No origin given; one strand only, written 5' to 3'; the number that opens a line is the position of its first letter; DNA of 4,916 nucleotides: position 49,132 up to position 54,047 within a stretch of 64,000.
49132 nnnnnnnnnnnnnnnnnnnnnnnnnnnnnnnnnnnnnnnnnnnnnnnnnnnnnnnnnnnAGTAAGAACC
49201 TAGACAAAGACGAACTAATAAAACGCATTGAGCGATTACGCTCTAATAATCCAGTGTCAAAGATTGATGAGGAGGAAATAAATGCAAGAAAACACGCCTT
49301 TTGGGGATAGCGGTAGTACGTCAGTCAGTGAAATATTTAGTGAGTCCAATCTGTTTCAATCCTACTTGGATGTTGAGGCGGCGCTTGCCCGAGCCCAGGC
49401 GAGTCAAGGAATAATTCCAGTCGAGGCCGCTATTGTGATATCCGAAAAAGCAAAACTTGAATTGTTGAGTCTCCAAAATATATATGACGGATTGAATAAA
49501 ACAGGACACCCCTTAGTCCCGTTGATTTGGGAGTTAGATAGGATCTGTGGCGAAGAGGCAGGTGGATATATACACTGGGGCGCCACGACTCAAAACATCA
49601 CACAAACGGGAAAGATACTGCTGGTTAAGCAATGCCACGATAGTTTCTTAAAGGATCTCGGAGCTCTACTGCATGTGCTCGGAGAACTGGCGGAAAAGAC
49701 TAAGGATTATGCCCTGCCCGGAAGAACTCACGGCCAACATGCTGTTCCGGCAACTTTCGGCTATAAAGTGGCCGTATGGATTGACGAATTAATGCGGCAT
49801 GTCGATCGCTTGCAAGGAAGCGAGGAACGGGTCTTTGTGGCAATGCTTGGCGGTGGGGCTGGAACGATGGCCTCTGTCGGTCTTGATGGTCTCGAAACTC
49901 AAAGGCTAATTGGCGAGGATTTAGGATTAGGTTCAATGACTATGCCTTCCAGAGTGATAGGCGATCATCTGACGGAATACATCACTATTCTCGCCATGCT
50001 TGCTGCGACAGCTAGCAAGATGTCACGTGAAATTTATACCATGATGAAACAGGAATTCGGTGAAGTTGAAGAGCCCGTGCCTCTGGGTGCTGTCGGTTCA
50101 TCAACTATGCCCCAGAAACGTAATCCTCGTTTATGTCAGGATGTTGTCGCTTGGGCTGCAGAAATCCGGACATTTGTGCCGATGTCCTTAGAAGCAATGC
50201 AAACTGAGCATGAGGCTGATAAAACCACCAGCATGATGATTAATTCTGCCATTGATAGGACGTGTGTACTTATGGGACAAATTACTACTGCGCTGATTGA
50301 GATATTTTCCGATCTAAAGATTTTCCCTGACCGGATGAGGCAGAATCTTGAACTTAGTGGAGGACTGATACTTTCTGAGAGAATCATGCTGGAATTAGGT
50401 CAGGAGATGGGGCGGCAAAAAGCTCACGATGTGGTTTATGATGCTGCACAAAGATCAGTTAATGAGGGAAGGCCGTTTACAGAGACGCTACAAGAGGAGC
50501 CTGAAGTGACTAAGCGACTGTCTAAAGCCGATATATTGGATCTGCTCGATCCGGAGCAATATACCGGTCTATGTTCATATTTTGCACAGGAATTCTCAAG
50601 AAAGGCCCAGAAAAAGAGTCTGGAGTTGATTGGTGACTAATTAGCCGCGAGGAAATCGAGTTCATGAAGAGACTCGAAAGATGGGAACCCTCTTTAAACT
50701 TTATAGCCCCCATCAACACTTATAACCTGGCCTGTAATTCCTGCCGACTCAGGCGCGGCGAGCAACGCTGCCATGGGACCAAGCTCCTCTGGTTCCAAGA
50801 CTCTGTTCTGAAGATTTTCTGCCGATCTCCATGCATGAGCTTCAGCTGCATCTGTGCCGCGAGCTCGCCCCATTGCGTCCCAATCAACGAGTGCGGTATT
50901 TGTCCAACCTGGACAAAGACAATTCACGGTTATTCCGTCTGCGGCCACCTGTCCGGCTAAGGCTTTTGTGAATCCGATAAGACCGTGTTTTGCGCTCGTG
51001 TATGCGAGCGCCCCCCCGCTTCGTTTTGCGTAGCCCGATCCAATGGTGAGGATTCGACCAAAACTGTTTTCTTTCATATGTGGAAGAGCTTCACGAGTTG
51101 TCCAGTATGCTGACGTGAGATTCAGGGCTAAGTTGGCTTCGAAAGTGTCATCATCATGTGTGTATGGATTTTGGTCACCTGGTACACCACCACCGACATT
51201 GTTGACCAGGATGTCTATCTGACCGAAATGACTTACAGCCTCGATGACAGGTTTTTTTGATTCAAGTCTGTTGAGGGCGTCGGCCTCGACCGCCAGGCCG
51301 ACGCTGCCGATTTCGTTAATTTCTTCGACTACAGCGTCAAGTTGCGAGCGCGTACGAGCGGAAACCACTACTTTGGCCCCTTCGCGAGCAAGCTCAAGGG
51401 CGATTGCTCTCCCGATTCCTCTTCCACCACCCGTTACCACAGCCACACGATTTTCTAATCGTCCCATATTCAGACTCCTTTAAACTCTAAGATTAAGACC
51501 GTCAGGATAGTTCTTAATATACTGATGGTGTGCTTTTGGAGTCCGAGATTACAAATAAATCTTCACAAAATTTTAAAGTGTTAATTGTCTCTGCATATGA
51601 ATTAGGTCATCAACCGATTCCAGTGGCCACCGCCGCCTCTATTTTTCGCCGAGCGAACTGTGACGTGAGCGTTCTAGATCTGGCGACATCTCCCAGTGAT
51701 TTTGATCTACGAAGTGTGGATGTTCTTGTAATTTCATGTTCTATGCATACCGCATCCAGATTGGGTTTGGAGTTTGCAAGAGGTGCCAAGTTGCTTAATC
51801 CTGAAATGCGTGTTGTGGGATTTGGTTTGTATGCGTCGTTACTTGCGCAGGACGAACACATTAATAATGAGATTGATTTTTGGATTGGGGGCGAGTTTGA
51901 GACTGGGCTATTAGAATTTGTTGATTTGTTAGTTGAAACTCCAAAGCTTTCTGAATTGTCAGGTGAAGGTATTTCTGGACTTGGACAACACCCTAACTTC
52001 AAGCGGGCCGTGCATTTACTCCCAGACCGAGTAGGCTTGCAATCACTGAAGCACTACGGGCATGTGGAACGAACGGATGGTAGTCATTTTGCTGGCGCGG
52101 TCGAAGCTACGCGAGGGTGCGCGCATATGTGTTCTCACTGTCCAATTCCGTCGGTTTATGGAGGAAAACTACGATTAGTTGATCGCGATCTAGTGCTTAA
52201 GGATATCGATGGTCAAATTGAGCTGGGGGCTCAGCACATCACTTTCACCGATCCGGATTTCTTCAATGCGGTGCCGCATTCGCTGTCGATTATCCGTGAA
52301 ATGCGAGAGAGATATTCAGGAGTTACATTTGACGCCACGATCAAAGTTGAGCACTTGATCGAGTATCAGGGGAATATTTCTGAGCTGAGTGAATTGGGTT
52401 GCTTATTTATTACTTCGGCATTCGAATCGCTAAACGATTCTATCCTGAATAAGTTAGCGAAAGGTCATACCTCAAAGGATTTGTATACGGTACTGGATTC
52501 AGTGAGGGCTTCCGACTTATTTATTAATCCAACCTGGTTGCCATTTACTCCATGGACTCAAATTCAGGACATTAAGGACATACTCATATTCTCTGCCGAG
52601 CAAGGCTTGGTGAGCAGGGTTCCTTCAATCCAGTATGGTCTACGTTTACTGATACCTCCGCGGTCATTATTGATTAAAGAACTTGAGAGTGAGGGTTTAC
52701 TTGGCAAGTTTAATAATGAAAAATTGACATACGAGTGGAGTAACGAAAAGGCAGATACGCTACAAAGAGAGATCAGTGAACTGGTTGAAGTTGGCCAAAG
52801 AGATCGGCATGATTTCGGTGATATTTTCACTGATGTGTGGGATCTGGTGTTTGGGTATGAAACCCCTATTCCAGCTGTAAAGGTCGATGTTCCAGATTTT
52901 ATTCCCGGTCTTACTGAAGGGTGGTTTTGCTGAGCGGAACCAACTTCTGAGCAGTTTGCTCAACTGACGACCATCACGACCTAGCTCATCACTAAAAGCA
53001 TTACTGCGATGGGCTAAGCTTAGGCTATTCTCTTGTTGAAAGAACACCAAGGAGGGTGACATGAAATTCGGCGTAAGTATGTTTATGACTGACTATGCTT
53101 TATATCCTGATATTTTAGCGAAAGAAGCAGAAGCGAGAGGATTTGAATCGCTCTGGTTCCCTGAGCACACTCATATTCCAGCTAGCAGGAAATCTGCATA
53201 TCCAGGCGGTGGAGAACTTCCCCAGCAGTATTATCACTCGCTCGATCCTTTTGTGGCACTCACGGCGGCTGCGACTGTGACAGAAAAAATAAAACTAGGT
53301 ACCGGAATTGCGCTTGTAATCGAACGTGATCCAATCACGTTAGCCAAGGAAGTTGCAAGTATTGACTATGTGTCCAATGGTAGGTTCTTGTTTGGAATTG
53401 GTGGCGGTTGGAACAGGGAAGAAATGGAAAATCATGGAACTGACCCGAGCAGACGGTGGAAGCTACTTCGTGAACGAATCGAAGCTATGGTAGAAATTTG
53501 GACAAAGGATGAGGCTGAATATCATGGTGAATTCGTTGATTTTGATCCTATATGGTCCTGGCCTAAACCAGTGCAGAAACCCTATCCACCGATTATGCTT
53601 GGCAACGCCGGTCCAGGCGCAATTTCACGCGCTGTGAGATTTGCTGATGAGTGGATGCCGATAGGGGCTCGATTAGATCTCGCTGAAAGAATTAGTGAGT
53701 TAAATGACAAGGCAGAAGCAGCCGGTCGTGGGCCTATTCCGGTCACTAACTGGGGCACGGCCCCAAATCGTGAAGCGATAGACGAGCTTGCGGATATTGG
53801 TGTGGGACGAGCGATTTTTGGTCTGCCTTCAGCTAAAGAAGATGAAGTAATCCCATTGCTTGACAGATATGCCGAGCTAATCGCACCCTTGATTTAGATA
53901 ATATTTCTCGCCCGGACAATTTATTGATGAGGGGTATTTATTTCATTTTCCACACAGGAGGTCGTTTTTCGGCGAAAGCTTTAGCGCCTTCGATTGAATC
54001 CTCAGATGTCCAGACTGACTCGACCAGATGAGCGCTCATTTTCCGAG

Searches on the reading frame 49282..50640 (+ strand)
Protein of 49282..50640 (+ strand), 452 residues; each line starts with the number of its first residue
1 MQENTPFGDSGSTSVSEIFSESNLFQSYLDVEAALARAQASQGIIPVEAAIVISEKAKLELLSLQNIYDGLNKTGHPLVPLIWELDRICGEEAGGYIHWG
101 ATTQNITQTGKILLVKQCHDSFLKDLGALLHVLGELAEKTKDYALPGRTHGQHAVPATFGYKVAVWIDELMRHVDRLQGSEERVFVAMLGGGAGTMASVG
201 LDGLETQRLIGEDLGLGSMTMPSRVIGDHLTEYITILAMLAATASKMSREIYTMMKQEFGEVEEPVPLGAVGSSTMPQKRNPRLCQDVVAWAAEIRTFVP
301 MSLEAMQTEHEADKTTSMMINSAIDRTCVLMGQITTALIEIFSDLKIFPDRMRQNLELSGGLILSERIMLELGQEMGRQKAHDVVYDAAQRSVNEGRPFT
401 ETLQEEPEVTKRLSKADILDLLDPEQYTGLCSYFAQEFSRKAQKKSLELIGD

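Call 9: search_protein_families(library=pfam, proteins=[window:49282-50640:+])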
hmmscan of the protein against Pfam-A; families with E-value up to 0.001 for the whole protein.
window:49282-50640:+ (452 aa): 2 families
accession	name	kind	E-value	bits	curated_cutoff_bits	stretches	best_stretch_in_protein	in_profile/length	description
PF00206.25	Lyase_1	-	6.7e-40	137.9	27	1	15-287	10-302/312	Lyase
PF10397.14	ADSL_C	-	2.8e-20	72.9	32.7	1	361-437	1-78/79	Adenylosuccinate lyase C-terminus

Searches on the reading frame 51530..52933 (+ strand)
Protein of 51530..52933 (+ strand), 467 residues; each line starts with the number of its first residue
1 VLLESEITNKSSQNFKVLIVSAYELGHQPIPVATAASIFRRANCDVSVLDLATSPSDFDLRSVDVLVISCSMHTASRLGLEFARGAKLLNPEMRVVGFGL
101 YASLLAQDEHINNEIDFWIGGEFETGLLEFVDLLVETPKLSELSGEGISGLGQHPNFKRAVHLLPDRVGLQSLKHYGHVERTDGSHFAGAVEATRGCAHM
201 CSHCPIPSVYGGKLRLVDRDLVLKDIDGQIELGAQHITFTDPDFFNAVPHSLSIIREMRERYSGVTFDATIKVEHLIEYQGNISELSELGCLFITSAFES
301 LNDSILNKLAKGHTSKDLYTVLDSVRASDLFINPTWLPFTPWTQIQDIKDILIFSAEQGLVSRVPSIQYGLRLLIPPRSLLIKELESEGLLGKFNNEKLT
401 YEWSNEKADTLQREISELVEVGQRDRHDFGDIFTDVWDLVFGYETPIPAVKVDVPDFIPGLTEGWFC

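Call 9: search_protein_families(library=pfam, proteins=[window:51530-52933:+])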
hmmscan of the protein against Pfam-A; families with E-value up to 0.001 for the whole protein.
window:51530-52933:+ (467 aa): 2 families
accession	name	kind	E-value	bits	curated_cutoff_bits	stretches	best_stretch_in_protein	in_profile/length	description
PF04055.27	Radical_SAM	-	2e-09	38.3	29.5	1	192-330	2-141/166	Radical SAM superfamily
PF02310.24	B12-binding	-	7e-06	26.3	32.1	1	19-129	4-119/121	B12 binding domain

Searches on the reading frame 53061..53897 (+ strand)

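Call 11: search_protein_families(library=pfam, proteins=[window:53061-53897:+])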
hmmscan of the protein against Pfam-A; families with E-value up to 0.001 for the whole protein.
window:53061-53897:+ (278 aa): 1 family
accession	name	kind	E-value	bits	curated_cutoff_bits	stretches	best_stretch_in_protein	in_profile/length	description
PF00296.26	Bac_luciferase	-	4.4e-47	161.4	27.9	1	19-225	28-217/314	Luciferase-like monooxygenase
